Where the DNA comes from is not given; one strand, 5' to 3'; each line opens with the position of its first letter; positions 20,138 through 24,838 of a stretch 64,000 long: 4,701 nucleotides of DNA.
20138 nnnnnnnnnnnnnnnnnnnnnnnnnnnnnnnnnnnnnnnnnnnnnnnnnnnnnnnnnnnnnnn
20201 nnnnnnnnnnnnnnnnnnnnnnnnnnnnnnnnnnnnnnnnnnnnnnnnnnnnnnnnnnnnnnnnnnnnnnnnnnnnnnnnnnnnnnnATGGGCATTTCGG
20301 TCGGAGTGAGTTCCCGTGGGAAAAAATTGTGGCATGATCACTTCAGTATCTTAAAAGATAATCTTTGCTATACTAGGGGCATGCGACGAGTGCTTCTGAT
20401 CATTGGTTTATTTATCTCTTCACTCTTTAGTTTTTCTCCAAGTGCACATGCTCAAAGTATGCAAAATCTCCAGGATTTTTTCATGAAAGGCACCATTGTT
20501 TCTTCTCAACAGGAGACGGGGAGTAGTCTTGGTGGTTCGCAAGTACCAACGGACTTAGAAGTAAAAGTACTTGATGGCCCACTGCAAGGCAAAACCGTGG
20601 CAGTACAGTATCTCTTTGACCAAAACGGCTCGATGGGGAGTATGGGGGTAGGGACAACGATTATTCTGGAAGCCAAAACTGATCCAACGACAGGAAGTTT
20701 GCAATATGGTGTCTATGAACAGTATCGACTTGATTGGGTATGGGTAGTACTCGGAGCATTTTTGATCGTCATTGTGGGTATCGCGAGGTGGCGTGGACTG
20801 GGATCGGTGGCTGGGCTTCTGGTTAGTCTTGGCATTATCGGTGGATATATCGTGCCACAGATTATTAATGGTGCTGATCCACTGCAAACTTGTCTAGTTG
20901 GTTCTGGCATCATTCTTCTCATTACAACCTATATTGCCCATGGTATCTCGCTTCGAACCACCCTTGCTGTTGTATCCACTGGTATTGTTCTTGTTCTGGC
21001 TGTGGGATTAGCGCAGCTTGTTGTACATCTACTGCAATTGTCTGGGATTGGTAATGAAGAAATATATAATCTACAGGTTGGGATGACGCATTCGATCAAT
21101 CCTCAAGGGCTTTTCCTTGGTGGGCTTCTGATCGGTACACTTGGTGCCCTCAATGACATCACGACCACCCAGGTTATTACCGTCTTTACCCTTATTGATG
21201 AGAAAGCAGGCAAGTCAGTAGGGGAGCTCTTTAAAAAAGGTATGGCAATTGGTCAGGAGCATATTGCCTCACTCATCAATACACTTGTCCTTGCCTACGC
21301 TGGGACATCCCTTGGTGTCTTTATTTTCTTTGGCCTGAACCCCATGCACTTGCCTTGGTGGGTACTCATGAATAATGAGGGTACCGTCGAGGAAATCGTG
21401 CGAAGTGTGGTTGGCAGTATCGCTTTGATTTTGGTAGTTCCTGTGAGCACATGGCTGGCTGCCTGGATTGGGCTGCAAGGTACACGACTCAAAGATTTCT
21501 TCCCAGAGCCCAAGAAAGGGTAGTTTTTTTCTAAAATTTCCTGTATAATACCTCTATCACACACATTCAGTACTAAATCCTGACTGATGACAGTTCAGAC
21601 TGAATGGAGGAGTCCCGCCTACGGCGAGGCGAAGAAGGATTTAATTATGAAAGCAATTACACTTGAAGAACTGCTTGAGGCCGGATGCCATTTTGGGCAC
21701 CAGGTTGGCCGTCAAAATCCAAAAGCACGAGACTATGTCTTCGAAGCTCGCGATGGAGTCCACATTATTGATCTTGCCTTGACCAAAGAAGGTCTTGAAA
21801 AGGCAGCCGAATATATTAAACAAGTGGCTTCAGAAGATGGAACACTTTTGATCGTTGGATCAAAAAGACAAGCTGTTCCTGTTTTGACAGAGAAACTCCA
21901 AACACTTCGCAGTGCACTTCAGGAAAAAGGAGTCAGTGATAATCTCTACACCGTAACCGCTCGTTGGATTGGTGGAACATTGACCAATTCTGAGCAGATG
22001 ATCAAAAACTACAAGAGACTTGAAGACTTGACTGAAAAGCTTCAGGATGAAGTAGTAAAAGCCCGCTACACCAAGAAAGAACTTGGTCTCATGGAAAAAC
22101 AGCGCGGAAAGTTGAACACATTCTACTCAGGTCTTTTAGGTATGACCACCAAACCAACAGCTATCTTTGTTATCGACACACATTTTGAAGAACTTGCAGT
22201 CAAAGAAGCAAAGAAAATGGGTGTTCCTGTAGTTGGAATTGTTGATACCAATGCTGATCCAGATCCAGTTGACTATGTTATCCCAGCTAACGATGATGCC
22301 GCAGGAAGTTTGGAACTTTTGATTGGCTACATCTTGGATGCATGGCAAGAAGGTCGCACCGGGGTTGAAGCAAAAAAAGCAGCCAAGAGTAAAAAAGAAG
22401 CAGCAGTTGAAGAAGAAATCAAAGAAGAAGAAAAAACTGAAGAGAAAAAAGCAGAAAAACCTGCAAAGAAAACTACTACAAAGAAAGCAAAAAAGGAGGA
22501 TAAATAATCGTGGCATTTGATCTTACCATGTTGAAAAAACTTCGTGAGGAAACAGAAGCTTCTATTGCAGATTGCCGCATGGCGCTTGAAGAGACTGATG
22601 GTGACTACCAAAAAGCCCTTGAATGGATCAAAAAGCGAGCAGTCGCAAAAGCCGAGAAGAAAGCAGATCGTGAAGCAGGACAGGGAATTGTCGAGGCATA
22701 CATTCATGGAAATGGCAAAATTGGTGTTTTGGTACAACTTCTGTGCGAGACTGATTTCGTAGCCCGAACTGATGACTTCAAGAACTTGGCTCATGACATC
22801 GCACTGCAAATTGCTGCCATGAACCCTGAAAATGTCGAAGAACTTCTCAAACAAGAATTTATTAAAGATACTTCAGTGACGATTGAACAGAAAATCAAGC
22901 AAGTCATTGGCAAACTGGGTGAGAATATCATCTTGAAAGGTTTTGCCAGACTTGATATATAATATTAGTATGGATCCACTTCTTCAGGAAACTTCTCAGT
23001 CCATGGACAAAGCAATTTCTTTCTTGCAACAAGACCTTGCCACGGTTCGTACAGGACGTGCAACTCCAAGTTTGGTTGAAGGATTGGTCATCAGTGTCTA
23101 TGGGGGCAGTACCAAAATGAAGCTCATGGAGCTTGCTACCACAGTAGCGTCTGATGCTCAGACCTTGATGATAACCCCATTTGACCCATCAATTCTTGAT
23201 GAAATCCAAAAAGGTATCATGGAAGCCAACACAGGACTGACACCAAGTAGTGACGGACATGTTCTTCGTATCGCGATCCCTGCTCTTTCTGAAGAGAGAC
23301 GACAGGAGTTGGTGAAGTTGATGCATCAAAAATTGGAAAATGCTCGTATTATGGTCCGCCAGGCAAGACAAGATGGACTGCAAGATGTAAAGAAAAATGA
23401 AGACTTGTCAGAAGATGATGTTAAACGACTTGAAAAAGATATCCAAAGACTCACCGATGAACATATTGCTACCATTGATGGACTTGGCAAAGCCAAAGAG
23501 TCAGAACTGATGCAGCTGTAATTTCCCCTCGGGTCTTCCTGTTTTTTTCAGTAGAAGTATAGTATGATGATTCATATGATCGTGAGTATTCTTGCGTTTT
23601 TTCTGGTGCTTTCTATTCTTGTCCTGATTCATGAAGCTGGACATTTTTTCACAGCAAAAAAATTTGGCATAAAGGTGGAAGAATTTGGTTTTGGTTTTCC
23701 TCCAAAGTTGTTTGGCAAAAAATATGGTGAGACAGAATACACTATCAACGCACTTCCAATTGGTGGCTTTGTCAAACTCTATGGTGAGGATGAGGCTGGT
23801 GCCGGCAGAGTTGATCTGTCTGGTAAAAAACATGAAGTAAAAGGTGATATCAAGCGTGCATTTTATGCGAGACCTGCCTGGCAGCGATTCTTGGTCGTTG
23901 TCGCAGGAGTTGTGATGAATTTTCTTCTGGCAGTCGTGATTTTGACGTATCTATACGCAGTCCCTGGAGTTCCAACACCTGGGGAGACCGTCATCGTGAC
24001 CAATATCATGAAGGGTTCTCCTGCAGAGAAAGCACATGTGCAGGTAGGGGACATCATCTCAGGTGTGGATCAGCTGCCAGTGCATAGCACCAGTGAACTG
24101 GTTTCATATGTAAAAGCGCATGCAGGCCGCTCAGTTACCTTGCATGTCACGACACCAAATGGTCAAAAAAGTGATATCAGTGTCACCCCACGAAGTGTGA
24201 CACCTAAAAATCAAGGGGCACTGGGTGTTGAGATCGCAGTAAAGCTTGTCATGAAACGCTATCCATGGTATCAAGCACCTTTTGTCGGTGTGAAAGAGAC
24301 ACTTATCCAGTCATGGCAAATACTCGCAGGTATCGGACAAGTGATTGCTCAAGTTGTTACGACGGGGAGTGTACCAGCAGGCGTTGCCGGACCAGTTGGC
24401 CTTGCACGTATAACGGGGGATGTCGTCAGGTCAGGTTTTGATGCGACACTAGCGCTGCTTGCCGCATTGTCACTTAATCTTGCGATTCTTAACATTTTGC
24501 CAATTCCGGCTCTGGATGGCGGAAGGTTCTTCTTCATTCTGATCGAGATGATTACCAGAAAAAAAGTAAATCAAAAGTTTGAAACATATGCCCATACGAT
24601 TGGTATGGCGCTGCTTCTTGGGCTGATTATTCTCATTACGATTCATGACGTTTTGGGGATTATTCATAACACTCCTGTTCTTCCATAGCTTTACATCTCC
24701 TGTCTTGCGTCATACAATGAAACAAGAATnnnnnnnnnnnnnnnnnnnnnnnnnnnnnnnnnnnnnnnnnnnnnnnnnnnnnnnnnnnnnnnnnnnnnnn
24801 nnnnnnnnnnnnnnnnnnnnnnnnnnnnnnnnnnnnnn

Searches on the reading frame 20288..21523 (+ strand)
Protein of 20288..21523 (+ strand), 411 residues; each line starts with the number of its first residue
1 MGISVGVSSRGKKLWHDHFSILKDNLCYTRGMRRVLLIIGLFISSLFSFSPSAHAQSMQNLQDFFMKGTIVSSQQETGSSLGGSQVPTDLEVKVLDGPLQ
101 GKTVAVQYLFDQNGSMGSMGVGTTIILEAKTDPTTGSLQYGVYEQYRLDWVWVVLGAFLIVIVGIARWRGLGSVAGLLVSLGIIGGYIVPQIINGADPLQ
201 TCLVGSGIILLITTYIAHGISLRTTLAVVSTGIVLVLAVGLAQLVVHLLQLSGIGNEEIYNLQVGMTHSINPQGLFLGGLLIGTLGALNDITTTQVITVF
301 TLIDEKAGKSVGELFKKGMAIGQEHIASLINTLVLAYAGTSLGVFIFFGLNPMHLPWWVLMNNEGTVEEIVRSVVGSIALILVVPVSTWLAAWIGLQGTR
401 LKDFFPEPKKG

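Call 9: search_protein_families(library=pfam, proteins=[window:20288-21523:+], max_evalue=0.001)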
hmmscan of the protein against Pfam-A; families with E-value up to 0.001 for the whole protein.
window:20288-21523:+ (411 aa): 1 family
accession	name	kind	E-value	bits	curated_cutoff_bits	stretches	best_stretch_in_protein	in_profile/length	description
PF07907.16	YibE_F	-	1.7e-56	191.9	27.2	1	152-393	2-241/241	YibE/F-like protein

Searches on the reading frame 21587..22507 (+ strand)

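Call 9: search_protein_families(library=pfam, proteins=[window:21587-22507:+], max_evalue=0.001)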
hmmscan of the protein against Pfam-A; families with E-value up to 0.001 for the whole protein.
window:21587-22507:+ (306 aa): 1 family
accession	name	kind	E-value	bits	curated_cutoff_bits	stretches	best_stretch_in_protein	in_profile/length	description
PF00318.25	Ribosomal_S2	-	3.7e-66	222.9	26.1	1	29-256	1-216/216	Ribosomal protein S2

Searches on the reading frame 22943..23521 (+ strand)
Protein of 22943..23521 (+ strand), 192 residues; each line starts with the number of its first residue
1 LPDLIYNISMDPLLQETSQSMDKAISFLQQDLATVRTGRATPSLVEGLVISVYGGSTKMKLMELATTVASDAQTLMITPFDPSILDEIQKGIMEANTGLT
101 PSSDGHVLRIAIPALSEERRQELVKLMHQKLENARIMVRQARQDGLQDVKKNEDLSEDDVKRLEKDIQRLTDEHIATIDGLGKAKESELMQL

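Call 9: search_protein_families(library=pfam, proteins=[window:22943-23521:+], max_evalue=0.001)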
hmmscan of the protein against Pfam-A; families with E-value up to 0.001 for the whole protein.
window:22943-23521:+ (192 aa): 1 family
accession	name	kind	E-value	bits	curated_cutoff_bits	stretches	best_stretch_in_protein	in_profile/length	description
PF01765.24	RRF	-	1e-52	178.7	29.7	1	28-190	1-164/164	Ribosome recycling factor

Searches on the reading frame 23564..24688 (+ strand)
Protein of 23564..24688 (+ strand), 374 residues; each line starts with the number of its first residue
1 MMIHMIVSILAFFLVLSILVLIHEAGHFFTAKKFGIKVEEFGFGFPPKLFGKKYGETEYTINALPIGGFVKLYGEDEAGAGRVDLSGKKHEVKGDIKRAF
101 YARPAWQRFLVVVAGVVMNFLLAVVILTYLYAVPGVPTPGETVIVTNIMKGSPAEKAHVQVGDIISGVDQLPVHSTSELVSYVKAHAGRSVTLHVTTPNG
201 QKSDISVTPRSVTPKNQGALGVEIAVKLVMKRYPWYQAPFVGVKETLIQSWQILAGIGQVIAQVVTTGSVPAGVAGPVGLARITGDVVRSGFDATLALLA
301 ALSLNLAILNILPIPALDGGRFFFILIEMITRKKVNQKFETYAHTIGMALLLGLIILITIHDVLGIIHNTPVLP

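Call 9: search_protein_families(library=pfam, proteins=[window:23564-24688:+], max_evalue=0.001)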
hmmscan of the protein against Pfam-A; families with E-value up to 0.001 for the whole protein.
window:23564-24688:+ (374 aa): 6 families
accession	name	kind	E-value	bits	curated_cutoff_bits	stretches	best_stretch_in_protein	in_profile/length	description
PF02163.28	Peptidase_M50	-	3e-60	203.7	27.2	1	11-353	1-220/221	Peptidase family M50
PF17820.7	PDZ_6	-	3.6e-12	46.3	27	1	144-195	1-52/54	PDZ domain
PF13180.12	PDZ_2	-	3.7e-09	37.2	27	1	142-206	13-77/80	PDZ domain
PF00595.29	PDZ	-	5.7e-06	27.1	23.2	1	141-179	25-63/81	PDZ domain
PF04495.20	GRASP55_65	-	1.3e-05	26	27.7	1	142-228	44-131/138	GRASP55/65 PDZ-like domain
PF14685.13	PDZ_Tricorn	-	0.00031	21.1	25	1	158-207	39-88/88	Tricorn protease PDZ domain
